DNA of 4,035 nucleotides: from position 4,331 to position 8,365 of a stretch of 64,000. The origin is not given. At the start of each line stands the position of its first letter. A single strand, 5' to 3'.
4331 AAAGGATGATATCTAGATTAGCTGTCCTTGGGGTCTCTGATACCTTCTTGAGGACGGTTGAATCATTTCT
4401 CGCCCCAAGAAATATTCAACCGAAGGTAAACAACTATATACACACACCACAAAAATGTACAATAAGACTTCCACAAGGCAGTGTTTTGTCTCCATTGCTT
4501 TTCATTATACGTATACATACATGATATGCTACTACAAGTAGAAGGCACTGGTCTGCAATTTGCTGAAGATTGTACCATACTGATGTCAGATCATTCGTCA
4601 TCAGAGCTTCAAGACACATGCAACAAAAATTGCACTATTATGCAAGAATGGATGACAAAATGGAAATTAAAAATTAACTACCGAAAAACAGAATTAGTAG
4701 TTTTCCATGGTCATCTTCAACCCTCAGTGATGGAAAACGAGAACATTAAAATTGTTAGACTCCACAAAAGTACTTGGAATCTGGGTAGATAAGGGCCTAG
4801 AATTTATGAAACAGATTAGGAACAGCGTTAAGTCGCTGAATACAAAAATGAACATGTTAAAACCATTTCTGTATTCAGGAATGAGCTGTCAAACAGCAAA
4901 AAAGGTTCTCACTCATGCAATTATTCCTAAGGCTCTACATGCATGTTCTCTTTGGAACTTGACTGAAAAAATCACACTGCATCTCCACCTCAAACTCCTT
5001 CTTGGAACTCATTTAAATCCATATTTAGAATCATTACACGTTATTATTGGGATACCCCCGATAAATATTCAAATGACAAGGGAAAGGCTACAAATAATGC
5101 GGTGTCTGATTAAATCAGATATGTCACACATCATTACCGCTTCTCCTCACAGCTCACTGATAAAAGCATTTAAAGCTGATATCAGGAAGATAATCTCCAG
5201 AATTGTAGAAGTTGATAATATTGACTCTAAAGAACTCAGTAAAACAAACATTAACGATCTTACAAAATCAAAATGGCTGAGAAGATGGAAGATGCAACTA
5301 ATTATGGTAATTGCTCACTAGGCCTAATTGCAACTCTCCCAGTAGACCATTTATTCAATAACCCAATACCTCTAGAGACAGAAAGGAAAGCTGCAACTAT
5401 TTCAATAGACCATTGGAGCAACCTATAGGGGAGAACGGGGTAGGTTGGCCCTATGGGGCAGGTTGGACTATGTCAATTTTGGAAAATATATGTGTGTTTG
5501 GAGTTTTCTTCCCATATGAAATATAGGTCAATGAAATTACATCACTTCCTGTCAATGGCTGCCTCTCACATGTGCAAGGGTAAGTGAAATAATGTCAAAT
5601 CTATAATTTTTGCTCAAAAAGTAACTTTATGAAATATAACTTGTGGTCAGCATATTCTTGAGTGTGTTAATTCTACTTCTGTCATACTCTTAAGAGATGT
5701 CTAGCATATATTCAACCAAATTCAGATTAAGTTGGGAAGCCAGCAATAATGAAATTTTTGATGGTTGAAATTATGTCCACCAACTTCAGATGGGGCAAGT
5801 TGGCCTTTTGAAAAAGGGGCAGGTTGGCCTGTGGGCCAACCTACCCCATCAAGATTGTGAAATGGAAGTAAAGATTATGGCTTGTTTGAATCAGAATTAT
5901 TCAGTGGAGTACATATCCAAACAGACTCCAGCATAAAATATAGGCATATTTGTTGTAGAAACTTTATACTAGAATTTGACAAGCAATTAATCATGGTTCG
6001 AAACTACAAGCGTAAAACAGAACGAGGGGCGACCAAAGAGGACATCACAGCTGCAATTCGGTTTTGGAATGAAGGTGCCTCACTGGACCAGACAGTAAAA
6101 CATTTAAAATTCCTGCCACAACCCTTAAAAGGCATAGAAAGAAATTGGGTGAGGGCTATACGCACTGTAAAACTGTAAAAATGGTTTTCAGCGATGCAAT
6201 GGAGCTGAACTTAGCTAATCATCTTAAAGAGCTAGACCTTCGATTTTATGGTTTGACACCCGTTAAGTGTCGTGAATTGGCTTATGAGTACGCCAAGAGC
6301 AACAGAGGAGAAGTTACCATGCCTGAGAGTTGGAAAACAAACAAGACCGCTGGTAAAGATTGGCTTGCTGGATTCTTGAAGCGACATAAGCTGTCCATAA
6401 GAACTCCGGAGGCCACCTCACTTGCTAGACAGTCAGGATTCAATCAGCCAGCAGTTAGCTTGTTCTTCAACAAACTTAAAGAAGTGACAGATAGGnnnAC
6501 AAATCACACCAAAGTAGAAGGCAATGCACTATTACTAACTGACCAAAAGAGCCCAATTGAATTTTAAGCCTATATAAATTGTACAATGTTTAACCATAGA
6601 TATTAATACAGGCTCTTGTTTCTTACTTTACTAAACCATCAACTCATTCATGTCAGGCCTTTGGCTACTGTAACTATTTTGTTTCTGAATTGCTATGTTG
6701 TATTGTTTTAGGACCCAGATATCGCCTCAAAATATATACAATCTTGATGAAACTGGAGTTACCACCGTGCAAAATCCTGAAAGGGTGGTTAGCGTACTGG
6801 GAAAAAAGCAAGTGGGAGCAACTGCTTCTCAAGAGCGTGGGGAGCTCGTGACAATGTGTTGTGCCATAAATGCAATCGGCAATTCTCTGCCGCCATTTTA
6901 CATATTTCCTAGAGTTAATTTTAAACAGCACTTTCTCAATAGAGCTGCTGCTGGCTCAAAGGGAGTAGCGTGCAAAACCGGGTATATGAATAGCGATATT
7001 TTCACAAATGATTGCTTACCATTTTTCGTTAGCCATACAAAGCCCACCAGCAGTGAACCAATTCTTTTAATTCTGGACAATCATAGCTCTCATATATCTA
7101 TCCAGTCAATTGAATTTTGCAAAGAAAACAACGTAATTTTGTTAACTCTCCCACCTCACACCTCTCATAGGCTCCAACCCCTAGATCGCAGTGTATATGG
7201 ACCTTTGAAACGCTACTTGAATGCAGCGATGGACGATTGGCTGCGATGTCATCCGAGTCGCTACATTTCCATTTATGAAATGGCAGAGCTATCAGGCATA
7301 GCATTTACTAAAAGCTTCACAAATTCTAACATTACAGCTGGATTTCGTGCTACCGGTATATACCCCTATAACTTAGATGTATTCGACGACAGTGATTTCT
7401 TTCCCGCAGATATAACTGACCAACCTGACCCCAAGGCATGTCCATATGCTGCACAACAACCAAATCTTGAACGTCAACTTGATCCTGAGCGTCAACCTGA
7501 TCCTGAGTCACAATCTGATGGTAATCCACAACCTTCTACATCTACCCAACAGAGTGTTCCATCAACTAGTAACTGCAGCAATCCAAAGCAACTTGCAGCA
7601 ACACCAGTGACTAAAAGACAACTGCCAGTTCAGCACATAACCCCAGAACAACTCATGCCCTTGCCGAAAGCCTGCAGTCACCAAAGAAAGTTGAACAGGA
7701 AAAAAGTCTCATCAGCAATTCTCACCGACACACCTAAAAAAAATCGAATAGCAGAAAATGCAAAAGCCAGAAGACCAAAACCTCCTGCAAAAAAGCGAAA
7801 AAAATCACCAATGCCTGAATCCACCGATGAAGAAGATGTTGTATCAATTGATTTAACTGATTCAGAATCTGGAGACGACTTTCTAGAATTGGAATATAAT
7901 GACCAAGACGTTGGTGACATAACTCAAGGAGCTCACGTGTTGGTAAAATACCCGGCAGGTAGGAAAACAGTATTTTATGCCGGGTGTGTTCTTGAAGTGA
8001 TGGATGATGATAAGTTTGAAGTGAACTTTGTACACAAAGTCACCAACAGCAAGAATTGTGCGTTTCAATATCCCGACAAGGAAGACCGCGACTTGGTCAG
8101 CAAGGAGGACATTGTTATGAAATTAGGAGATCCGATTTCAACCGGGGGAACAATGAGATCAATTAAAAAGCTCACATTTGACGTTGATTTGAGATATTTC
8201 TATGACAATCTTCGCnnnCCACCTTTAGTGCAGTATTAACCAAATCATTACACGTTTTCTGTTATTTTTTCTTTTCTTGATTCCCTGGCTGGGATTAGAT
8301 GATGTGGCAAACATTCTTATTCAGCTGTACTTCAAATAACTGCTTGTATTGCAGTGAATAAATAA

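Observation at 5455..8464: pogo/Tigger-like transposase carrying an extra C-terminal barrel-like domain, a genuine intron and an 8-bp inactivating duplication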

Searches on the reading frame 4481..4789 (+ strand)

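Call 70: search_protein_families(library=pfam, proteins=[window:4481-4789:+], max_evalue=0.001)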
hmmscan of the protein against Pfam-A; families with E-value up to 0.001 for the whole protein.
window:4481-4789:+ (103 aa): 1 family
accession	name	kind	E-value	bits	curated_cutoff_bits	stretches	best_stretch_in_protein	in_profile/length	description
PF00078.32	RVT_1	-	0.00014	22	29.6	1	14-74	135-193/205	Reverse transcriptase (RNA-dependent DNA polymerase)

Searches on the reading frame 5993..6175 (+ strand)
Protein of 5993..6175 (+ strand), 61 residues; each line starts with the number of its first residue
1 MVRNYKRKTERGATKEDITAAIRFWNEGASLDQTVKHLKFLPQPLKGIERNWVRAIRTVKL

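Call 5: search_protein_families(library=pfam, proteins=[window:5993-6175:+], max_evalue=0.1)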
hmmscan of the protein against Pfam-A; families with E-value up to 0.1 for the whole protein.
window:5993-6175:+ (61 aa): 0 families

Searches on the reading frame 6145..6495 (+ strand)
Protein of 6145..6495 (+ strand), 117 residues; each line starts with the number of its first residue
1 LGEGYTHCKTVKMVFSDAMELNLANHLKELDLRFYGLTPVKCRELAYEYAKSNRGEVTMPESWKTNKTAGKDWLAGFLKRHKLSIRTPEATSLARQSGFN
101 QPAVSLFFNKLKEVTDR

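Call 5: search_protein_families(library=pfam, proteins=[window:6145-6495:+], max_evalue=0.1)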
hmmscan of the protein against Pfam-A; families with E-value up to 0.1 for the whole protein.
window:6145-6495:+ (117 aa): 1 family
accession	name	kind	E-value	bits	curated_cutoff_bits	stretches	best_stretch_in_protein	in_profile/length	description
PF03221.22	HTH_Tnp_Tc5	-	8.5e-05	22.9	22.2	1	19-85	4-64/66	Tc5 transposase DNA-binding domain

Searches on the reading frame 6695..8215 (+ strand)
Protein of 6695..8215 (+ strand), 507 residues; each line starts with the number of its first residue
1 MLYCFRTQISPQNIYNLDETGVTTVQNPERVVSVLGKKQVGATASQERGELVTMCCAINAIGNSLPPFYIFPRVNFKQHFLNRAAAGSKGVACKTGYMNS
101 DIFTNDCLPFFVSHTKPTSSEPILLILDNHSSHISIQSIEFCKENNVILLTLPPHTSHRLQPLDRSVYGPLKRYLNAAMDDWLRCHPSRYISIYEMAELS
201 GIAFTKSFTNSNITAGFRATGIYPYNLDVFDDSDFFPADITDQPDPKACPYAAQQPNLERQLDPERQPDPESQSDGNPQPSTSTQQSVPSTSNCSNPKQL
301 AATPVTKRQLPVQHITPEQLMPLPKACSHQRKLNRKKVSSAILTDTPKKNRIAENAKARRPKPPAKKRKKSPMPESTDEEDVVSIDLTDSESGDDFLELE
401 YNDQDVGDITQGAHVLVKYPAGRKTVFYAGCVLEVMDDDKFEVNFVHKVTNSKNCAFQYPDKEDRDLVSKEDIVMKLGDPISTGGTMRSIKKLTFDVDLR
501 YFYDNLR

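Call 5: search_protein_families(library=pfam, proteins=[window:6695-8215:+], max_evalue=0.1)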
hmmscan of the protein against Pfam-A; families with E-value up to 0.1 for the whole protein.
window:6695-8215:+ (507 aa): 2 families
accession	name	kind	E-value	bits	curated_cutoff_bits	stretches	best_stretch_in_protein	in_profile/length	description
PF03184.25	DDE_1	-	2.6e-16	60.1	22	1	50-183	3-138/177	DDE superfamily endonuclease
PF13358.12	DDE_3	-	2.2e-06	28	28.6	1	91-161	52-120/146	DDE superfamily endonuclease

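Call 9: find_homologous_proteins(query=window:6713-8215:+, max_evalue=0.001)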
Query window:6713-8215:+ (501 aa): 1560 proteins with E <= 0.001 among 7516 candidates; the best 120 are listed.
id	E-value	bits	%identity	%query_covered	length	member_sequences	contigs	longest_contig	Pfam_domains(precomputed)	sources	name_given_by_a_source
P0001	6.3e-205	699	68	90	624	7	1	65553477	PF03184.26,PF13358.13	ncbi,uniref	ncbi:uncharacterized protein [Watersipora subatra]|uniref:uncharacterized protein n=1 Tax=Watersipor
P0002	5.8e-167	574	95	53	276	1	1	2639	PF03184.26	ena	-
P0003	8.5e-137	475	49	99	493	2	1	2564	PF03184.26,PF13358.13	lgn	-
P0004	3.1e-133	463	43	99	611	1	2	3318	PF03184.26,PF13358.13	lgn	-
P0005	1.5e-131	457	48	97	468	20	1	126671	PF03184.26,PF13358.13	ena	-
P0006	1.3e-126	441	46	99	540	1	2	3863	PF03184.26,PF13358.13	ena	-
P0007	1.7e-126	441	46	98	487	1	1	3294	PF03184.26,PF13358.13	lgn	-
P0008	3.2e-125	436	45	99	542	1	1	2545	PF03184.26,PF13358.13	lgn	-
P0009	5.9e-125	436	46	99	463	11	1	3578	PF03184.26,PF13358.13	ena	-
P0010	7.4e-123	429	43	98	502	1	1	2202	PF03184.26,PF13358.13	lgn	-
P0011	4.6e-122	426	45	99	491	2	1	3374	PF03184.26,PF13358.13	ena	-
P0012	1.4e-119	418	44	99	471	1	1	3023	PF03184.26,PF13358.13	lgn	-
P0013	9.4e-116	405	43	99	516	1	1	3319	PF03184.26,PF13358.13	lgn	-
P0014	5.9e-115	403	43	63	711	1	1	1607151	PF03184.26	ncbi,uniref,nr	ncbi:endochitinase A1-like protein [Labeo rohita]|uniref:Endochitinase A1-like protein n=1 Tax=Labeo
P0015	1.3e-114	401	45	98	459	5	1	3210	PF03184.26,PF13358.13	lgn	-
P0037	8.8e-100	353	40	100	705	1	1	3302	PF03184.26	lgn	-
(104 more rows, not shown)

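Call 27: find_encoding_contigs(protein=P0001, flank=3000, max_places=3)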
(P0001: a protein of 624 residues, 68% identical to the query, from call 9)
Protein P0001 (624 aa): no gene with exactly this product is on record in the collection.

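Call 29: find_encoding_contigs(protein=P0002, flank=3000, max_places=4)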
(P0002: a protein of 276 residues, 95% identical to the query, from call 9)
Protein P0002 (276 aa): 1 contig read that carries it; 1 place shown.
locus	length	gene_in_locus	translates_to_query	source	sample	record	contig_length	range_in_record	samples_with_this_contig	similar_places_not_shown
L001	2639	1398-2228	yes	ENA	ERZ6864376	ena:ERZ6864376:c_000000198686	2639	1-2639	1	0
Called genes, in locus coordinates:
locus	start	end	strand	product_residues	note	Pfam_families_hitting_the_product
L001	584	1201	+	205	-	-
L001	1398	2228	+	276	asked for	PF03184:DDE_1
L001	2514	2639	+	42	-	?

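Call 30: find_encoding_contigs(protein=P0003, flank=3000, max_places=3)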
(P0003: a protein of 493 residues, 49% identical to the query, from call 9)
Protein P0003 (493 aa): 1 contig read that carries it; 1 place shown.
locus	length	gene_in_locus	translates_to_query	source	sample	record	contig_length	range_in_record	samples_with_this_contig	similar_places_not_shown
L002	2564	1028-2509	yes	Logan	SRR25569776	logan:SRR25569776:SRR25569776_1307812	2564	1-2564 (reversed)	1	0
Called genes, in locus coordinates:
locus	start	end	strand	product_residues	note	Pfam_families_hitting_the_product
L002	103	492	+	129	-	-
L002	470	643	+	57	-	-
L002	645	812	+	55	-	-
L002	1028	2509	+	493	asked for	PF13358:DDE_3 (faint), PF03184:DDE_1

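Call 31: find_encoding_contigs(protein=P0037, flank=3000, max_places=3)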
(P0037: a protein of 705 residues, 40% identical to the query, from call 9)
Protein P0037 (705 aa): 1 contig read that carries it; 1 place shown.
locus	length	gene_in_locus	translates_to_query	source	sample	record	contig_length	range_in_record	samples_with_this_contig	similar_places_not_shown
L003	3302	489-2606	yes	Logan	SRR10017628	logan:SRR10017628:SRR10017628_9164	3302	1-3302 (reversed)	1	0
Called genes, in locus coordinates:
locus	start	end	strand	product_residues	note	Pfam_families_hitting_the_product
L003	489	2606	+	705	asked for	PF03184:DDE_1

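Call 56: find_encoding_contigs(protein=P0005, flank=2500, max_places=2)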
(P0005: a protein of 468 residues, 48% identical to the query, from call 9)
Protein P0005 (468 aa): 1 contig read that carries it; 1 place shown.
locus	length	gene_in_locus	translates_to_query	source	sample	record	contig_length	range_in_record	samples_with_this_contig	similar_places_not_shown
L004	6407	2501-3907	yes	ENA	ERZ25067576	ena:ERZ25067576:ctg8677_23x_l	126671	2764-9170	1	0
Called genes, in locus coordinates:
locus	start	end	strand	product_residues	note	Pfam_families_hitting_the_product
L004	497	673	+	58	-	-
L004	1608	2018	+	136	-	-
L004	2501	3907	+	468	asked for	PF13358:DDE_3 (faint), PF03184:DDE_1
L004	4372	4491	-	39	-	-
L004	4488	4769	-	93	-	-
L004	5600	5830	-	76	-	-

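Call 64: search_solved_structures(query=A1, max_evalue=1, show_alignments=0)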
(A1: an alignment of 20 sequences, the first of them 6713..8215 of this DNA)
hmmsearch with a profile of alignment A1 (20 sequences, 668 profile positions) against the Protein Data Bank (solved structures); distinct sequences matched with E-value up to 1: 1.
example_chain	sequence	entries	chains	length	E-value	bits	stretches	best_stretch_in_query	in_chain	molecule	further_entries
2jn6_A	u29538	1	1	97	0.068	14.7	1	18-82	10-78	Protein Cgl2762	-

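Call 65: search_protein_families(library=ncbifam, proteins=[window:6713-8215:+, P0037], max_evalue=0.01)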
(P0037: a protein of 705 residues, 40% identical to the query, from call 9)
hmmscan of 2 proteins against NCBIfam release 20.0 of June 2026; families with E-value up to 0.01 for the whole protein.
window:6713-8215:+ (501 aa): 1 family
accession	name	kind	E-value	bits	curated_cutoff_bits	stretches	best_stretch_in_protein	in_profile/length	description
NF033545.0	transpos_IS630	equivalog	2.8e-07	30.3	100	1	8-152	146-261/299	IS630 family transposase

P0037 (705 aa): 1 family
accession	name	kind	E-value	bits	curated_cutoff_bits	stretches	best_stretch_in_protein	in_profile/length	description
NF033545.0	transpos_IS630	equivalog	1.2e-08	34.8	100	1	283-347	199-261/299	IS630 family transposase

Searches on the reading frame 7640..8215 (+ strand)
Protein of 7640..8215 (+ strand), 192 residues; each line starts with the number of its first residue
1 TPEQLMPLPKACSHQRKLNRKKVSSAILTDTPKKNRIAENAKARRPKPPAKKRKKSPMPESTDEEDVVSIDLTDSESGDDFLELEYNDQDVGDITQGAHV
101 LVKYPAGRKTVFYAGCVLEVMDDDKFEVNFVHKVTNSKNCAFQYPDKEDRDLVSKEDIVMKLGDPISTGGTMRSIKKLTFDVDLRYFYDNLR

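Call 23: predict_structure(alignment_id=A2)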
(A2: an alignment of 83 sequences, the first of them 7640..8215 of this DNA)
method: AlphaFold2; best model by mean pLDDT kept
length: 192 residues; sequences in the alignment: 83
mean_pLDDT: 81.0   pTM: 0.59
mean pLDDT of the five models: 81.0, 80.1, 79.9, 79.7, 79.4
residues with pLDDT >= 90: 90; 70-90: 47; 50-70: 48; < 50: 7
segments of 3 or more residues with pLDDT < 50: 62-65
pLDDT, mean of each block of 10 residues (from residue 1): 76 73 62 73 79 59 49 55 64 94 96 98 97 92 97 97 93 91 92 93
secondary structure, 60 per line:
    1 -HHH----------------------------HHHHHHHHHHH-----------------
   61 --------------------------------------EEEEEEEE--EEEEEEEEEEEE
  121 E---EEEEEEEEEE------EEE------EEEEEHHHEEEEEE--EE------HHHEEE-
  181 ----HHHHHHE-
elements in order: H33-43 E99-106 E109-121 E125-134 E141-143 E150-154 E158-163 E177-179 H185-190

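Call 26: fold_search(model_id=the predicted structure, library=pdb)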
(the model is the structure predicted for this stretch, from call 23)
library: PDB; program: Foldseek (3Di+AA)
matches with E <= 10: 590; with E <= 0.001: 0
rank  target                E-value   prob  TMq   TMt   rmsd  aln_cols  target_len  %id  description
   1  9nhs_G                7.4e-03  1.00  0.23  0.05   3.6        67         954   21  Cryo-EM structure of SIWI-piRNA-target(39-nt)-GTSF1-Maelstrom-Spindle-E complex (released 2025-09-17)
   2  8se8_M                3.3e-02  0.63  0.18  0.17  13.5       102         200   15  HTRA-1 PD/SA bound to CKP 1G10 (released 2024-07-03)
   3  7qca_LM0              4.2e-02  0.97  0.24  0.36   6.9        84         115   14  Spraguea lophii ribosome (released 2022-11-30)
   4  6bph                  6.7e-02  0.94  0.23  0.56   5.5        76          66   20  Crystal structure of the chromodomain of RBBP1 (released 2017-12-20)
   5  8se8_L                6.7e-02  0.47  0.18  0.17  13.4       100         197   15  HTRA-1 PD/SA bound to CKP 1G10 (released 2024-07-03)
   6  3mea_A                8.4e-02  1.00  0.25  0.29   4.0        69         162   13  Crystal structure of the SGF29 in complex with H3K4me3 (released 2010-04-28)
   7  2lcc_MODEL_1_A        8.4e-02  0.69  0.20  0.43  10.2        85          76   19  Solution structure of RBBP1 chromobarrel domain (released 2012-02-08)
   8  3mew                  1.1e-01  0.99  0.24  0.29   2.7        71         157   14  Crystal structure of Novel Tudor domain-containing protein SGF29 (released 2010-04-28)
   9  3fb9_A                1.1e-01  0.87  0.22  0.42   9.5        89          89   18  The crystal structure of the protein with unknown function from Streptococcus pneumoniae TIGR4 (released 2008-12-23)
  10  7sjy_B                1.1e-01  0.30  0.16  0.11  12.9        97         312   11  Crystal structure of Clostridium thermocellum RsgI9 S1C-NTF2 bi-domain (released 2022-03-02)
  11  8sdm_B                1.4e-01  0.41  0.18  0.18  13.3       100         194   14  HTRA-1 PDSA bound to CKP 3B3 (released 2024-07-03)
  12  3ntk_A                1.6e-01  0.98  0.23  0.25   3.7        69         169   22  Crystal structure of Tudor (released 2010-09-15)
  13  8se7_F                1.6e-01  0.38  0.18  0.18  13.4       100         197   15  HTRA-1 PDSA bound to CKP 1A8 (released 2024-07-03)
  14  4ic5_A                1.8e-01  0.25  0.16  0.15  12.1       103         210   14  Crystal structure of Deg5 (released 2013-05-01)
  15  5xe3_A                1.9e-01  0.80  0.25  0.43   7.8        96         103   10  Endoribonuclease in complex with its cognate antitoxin from Mycobacterial species (released 2017-10-11)
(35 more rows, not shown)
